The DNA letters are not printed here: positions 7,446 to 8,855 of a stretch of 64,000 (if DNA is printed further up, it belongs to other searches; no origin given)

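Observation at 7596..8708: EVE (modified-base reader) fused to a BamHI-like D...ExE nuclease domain: candidate modification-dependent restriction enzyme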

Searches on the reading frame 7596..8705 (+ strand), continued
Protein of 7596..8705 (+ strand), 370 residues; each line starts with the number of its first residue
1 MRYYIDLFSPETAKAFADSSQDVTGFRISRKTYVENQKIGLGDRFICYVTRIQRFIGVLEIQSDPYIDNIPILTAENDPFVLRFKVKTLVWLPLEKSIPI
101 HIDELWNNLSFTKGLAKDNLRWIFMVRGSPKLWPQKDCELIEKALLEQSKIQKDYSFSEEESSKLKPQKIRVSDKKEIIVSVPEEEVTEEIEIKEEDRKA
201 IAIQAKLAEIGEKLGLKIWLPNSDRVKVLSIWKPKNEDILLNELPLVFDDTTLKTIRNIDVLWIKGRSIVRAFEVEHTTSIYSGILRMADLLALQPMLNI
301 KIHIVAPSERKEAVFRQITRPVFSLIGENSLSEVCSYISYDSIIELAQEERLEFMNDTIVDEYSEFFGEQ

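Call 87: search_dna_similar(query=window:7596-8705:+, collection=phages, mode=protein, max_rows=15)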
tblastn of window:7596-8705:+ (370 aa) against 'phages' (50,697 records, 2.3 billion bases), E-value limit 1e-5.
No match.

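Call 88: get_annotated_region(hit=H3, flank=3500)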
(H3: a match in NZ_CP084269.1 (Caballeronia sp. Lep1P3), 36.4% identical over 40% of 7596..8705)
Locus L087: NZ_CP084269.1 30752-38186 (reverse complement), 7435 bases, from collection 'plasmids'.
description: Caballeronia sp. Lep1P3 plasmid p3, complete sequence
organism: Caballeronia sp. Lep1P3 (NCBI taxid 2878150)
taxonomy: Bacteria; Pseudomonadota; Betaproteobacteria; Burkholderiales; Burkholderiaceae; Caballeronia; Caballeronia sp. Lep1P3
host: -; source: Leptoglossus zonatus,Cell culture; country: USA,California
typing (MOB-suite, as given by PLSDB): mobilizable; relaxase MOBH
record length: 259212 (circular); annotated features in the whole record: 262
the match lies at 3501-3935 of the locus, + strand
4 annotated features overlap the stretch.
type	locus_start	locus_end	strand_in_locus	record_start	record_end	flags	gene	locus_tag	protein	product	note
CDS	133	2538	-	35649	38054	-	-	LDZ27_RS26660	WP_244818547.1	heavy metal translocating P-type ATPase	-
CDS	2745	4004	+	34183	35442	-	-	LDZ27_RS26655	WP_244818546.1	type II restriction endonuclease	-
CDS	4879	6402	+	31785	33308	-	istA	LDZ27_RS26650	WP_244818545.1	IS21 family transposase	-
CDS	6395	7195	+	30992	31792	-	istB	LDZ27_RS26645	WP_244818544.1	IS21-like element helper ATPase IstB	-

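Call 89: get_annotated_region(hit=H1, flank=3500)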
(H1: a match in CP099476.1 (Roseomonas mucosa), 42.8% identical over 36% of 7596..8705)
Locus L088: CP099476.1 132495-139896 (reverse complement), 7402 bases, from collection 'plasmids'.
description: Roseomonas mucosa strain TT14 plasmid pTT14-5, complete sequence
organism: Roseomonas mucosa (NCBI taxid 207340)
taxonomy: Bacteria; Pseudomonadota; Alphaproteobacteria; Rhodospirillales; Acetobacteraceae; Roseomonas; Roseomonas mucosa
host: -; source: Human skin,single cell; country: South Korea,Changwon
typing (MOB-suite, as given by PLSDB): non-mobilizable
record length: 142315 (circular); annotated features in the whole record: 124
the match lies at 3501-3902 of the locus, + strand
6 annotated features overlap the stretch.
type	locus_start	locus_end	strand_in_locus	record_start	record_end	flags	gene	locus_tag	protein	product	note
CDS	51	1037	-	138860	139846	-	-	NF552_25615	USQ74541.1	hypothetical protein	-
CDS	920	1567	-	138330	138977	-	-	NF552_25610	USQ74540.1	hypothetical protein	-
CDS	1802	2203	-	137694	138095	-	-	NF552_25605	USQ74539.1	four-helix bundle copper-binding protein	-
CDS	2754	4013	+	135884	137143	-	-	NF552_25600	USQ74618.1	type II restriction endonuclease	-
CDS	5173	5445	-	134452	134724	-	-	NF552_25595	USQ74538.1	hypothetical protein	-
CDS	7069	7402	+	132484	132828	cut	-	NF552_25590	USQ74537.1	hypothetical protein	-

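Call 90: search_protein_families(library=ncbifam, proteins=[L087:2745-4001:+, L088:2754-4010:+], max_evalue=0.01)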
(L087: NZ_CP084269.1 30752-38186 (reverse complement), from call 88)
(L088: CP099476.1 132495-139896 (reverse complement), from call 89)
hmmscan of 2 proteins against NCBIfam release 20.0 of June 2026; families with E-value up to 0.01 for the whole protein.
L087:2745-4001:+ (419 aa): 0 families

L088:2754-4010:+ (419 aa): 0 families

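Call 91: search_protein_families(library=pfam, proteins=[L087:2745-4001:+, L088:2754-4010:+], max_evalue=0.01)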
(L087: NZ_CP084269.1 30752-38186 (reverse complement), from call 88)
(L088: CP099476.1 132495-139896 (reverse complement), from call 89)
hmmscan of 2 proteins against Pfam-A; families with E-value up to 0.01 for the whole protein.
L087:2745-4001:+ (419 aa): 0 families

L088:2754-4010:+ (419 aa): 1 family
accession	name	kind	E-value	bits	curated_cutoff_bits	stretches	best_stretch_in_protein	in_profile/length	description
PF19965.4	VMAP-M2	-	0.0055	16.9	27.7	0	241-303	8-74/214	vWA-MoxR associated protein middle region (VMAP-M) 2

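Call 95: find_related_loci(query=A2, collection=viral_contigs, flank=6000)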
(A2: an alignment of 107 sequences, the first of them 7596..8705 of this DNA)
Query A2 (370 aa) in viral_contigs; peptide patterns used: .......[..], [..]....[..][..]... (x = any residue, [..] = any of these).
24 stretches matched a pattern; 5 encode a relative of the query (tblastn E <= 1e-3); 5 distinct loci.
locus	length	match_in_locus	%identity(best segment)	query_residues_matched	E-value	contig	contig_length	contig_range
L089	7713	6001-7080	50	1-361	2e-116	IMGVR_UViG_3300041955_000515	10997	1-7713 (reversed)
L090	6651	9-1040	47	23-365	1e-102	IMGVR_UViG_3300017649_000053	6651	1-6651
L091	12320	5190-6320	42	2-366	2e-84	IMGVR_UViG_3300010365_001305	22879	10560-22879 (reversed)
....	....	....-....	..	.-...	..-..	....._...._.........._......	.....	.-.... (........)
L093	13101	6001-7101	39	1-365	1e-71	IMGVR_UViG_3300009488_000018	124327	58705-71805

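Call 97: list_cluster_members(proteins=[P0001, P0122, P0124, P0128, P0130, P0134, P0149])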
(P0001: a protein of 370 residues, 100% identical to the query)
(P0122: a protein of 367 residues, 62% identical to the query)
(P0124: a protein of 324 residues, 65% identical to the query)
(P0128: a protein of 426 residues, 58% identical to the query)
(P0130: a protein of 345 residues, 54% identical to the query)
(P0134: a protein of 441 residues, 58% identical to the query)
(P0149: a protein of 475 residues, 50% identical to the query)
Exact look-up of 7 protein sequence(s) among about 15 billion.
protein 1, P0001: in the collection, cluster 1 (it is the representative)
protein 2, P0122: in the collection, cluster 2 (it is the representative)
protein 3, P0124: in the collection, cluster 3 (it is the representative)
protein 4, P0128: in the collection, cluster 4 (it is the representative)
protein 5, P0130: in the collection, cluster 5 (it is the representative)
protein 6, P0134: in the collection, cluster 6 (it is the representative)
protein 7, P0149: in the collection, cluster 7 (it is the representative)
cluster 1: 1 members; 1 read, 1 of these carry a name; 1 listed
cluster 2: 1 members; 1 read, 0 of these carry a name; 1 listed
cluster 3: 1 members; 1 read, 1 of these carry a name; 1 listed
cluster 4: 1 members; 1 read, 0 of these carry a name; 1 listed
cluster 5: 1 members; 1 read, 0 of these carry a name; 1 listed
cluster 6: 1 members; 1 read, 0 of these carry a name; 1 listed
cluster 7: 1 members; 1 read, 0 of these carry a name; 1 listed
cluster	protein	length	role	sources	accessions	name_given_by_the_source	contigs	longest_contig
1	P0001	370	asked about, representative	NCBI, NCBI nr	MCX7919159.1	MAG: hypothetical protein N3A72_06035 [bacterium] | hypothetical protein [bacterium]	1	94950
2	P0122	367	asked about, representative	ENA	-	-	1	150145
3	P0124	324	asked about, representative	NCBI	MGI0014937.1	MAG: hypothetical protein ACREBU_16070, partial [Nitrososphaera sp.]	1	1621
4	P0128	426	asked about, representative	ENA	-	-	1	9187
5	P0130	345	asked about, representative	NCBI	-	-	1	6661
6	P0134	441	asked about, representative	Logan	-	-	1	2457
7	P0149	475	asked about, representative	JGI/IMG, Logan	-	-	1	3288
